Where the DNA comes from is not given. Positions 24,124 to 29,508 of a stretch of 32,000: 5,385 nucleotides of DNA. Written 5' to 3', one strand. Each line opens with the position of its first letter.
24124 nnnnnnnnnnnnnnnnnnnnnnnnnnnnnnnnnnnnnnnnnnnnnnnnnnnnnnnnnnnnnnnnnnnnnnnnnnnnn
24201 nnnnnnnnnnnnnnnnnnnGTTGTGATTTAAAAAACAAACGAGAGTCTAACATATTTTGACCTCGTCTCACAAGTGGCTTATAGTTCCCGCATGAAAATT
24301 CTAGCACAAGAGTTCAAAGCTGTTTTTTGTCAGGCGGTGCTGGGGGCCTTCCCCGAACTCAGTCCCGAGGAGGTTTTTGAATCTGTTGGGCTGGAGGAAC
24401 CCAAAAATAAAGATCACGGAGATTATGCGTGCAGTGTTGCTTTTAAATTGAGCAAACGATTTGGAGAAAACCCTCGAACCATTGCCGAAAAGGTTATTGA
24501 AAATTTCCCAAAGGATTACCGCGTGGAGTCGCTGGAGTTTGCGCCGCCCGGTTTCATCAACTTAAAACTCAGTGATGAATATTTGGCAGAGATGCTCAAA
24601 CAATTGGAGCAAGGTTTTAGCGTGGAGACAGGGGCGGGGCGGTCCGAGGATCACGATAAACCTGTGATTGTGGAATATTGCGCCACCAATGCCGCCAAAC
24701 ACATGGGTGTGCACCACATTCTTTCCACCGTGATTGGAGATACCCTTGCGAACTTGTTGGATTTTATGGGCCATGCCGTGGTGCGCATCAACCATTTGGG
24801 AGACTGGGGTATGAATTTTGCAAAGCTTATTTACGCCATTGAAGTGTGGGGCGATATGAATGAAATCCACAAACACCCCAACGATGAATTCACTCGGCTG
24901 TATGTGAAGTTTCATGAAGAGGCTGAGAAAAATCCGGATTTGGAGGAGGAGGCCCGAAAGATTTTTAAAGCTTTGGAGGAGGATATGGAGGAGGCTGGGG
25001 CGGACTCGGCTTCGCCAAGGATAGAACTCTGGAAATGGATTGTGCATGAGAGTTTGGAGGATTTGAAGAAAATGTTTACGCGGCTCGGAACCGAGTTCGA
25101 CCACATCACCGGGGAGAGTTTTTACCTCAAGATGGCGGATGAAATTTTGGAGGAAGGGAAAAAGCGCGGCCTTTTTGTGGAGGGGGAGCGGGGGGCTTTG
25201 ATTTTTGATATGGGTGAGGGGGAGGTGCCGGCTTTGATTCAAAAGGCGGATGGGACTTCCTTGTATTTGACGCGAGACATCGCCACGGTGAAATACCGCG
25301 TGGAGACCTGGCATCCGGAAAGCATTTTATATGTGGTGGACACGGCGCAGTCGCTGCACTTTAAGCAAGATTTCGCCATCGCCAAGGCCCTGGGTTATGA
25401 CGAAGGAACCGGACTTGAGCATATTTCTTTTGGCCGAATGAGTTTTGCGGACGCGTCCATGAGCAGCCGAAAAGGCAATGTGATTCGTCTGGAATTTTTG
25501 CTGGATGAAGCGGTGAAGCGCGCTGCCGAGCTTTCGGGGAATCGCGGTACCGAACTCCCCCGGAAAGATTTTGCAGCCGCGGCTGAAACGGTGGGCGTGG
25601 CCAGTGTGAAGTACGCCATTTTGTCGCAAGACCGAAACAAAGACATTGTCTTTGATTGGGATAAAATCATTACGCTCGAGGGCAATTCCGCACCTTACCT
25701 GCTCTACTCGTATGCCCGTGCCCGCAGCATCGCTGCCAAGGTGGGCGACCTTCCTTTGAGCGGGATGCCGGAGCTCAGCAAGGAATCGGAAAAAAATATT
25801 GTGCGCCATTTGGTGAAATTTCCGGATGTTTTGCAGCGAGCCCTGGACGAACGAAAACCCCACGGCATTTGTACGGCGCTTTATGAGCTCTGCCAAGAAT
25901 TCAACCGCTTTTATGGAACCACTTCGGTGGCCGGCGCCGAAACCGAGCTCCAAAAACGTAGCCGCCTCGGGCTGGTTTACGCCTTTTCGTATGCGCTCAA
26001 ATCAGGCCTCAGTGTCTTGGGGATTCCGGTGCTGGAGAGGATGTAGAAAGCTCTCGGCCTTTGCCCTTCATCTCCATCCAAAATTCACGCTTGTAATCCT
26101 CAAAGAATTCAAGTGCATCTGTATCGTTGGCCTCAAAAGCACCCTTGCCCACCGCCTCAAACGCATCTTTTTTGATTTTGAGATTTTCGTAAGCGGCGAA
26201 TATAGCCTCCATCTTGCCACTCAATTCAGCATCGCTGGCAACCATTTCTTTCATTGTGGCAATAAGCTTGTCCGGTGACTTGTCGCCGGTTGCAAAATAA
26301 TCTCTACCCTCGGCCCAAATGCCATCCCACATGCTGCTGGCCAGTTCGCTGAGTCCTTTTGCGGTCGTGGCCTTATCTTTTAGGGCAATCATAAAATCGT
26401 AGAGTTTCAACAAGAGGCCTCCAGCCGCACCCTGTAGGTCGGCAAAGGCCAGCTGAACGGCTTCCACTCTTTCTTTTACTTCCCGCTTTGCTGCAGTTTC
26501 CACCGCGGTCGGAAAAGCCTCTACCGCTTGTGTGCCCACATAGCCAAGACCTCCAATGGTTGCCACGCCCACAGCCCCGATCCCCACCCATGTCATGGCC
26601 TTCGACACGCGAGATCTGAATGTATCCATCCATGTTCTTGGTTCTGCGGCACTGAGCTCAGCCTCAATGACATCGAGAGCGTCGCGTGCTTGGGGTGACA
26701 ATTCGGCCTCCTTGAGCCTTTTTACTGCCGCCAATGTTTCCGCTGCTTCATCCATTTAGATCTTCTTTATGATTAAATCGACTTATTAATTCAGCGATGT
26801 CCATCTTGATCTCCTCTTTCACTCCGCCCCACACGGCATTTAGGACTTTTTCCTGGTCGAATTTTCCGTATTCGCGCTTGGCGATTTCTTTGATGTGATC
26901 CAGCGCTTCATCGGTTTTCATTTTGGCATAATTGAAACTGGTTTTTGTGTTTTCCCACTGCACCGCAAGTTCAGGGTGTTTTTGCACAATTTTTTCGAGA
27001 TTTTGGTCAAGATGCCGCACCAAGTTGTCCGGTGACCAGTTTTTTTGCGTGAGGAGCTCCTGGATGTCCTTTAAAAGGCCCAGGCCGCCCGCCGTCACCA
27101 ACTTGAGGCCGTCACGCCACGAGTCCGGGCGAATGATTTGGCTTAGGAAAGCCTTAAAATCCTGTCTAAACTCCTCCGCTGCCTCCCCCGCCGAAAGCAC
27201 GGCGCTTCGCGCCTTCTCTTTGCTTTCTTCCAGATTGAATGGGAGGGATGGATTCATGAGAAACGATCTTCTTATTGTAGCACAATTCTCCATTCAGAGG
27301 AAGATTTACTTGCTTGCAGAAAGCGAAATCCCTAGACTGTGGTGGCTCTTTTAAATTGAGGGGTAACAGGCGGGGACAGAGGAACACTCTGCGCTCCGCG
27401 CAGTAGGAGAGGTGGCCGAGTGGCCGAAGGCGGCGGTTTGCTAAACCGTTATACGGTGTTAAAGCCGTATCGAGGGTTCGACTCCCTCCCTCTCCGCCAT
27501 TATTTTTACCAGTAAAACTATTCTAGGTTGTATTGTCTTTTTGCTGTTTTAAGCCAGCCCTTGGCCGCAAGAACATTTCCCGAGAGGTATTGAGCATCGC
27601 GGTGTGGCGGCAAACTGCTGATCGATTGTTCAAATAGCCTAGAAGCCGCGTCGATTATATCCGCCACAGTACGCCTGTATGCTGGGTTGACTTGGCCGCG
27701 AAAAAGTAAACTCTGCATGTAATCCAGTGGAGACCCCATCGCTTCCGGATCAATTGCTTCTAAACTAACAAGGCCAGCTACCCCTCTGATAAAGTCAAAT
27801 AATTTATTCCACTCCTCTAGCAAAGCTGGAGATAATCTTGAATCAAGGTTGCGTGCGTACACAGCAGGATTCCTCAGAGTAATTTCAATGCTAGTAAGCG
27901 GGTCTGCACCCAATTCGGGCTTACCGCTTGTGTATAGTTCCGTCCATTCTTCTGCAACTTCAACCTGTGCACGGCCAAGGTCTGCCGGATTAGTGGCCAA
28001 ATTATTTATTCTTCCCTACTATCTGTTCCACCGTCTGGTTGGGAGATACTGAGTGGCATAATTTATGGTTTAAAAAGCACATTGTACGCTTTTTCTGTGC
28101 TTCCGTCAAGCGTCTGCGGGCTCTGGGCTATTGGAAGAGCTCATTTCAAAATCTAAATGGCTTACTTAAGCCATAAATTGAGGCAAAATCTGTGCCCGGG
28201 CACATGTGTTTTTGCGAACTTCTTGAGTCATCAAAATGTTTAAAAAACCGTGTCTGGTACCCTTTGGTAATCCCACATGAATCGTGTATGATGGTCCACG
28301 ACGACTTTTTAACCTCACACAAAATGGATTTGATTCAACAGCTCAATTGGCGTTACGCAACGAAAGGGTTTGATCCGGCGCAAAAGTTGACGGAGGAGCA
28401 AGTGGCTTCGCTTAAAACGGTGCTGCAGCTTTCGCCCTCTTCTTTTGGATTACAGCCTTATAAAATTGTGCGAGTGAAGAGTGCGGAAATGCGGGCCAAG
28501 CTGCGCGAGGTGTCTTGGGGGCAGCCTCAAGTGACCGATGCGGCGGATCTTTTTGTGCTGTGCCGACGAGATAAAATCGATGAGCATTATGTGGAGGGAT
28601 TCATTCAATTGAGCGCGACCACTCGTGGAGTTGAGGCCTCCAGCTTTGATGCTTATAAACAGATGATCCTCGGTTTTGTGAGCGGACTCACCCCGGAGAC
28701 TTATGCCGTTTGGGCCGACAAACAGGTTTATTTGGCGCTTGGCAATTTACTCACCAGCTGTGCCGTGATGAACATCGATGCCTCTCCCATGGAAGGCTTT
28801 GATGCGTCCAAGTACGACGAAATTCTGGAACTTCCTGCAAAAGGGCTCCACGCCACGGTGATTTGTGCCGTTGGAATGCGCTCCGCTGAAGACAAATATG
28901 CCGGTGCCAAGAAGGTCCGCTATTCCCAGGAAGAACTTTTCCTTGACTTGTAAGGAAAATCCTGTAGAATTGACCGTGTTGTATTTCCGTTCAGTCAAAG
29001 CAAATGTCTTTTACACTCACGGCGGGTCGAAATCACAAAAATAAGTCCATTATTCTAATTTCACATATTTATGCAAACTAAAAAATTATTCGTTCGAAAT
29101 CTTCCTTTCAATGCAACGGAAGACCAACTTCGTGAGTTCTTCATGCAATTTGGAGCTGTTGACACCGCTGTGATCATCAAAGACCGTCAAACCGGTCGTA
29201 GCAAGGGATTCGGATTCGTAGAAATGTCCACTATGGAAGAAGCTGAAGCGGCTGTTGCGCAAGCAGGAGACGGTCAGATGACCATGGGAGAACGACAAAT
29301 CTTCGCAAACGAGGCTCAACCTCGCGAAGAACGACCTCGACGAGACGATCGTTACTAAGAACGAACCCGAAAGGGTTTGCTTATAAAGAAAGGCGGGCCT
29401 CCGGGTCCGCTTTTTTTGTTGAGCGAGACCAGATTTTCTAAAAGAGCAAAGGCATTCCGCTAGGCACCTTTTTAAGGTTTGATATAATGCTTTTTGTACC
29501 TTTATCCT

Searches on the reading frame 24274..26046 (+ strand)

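Call 46: search_protein_families(library=pfam, max_evalue=0.001, proteins=[window:24274-26046:+])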
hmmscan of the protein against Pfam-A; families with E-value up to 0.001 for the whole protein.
window:24274-26046:+ (590 aa): 3 families
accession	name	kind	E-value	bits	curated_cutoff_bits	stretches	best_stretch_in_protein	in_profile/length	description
PF00750.26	tRNA-synt_1d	-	6.8e-78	262.5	23.3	1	123-462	14-349/349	tRNA synthetases class I (R), catalytic domain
PF05746.21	DALR_1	-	2.7e-28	98.8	22.3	1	476-590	1-117/117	DALR anticodon binding domain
PF03485.21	Arg_tRNA_synt_N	-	2.1e-21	76.7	21.5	1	26-99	15-85/85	Arginyl tRNA synthetase N terminal domain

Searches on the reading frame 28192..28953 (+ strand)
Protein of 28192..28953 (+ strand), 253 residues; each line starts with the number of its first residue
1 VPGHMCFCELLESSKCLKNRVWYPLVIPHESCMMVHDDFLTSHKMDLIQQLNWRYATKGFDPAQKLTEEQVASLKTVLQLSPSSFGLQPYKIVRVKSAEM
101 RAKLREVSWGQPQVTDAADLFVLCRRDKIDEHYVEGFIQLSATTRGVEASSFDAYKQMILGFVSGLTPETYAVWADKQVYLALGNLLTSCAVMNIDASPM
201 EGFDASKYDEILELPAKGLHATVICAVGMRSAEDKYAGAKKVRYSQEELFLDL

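Call 47: search_protein_families(library=pfam, max_evalue=0.001, proteins=[window:28192-28953:+])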
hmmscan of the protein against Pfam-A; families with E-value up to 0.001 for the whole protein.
window:28192-28953:+ (253 aa): 1 family
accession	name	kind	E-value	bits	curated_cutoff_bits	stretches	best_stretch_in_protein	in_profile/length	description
PF00881.29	Nitroreductase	-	7.6e-21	75.4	23.5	1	52-228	2-166/167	Nitroreductase family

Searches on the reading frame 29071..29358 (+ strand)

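Call 47: search_protein_families(library=pfam, max_evalue=0.001, proteins=[window:29071-29358:+])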
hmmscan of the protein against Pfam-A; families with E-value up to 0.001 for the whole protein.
window:29071-29358:+ (95 aa): 1 family
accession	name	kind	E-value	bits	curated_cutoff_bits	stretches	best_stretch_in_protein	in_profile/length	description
PF00076.28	RRM_1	-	4.5e-21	74.9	20.7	1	6-65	1-59/70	RNA recognition motif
